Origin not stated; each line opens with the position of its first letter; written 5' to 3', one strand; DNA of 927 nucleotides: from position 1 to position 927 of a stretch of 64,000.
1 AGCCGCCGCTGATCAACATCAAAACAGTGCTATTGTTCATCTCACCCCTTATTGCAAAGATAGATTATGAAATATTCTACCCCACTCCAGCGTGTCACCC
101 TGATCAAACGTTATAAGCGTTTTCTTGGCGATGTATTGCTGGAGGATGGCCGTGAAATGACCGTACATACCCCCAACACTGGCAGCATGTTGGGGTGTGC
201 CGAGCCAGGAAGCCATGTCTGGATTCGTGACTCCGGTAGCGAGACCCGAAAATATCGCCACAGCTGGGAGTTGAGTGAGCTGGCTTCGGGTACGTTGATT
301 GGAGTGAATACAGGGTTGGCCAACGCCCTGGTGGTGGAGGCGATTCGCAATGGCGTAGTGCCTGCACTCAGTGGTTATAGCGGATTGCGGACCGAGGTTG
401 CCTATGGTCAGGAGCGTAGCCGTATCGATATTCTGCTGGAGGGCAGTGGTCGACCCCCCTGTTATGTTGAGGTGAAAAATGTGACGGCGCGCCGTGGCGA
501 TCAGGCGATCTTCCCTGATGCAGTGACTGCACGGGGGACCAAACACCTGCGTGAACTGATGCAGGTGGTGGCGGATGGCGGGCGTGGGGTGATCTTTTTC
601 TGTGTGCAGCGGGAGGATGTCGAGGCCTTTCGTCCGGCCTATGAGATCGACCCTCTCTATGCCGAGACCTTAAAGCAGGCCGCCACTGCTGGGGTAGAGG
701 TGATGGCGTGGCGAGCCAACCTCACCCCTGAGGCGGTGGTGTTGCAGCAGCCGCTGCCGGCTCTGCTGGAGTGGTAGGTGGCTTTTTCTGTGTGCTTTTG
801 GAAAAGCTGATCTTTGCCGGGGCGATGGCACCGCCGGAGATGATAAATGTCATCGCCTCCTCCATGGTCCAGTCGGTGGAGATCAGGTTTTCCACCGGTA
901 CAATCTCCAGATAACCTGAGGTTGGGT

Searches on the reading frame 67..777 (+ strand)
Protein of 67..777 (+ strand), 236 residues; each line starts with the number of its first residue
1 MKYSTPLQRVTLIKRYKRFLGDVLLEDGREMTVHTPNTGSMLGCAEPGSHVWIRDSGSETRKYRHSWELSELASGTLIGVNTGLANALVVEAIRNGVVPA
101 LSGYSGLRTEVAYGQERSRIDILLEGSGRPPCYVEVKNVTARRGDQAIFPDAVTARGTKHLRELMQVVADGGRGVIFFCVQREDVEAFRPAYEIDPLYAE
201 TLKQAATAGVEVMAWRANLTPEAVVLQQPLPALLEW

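Call 36: search_protein_families(library=ncbifam, proteins=[window:67-777:+], max_evalue=0.00001)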
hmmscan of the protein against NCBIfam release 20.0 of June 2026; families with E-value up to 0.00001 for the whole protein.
window:67-777:+ (236 aa): 1 family
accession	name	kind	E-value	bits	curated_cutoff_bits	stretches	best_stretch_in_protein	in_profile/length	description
TIGR00230.1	sfsA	equivalog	9.9e-71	237.8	126.45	1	5-229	8-228/234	DNA/RNA nuclease SfsA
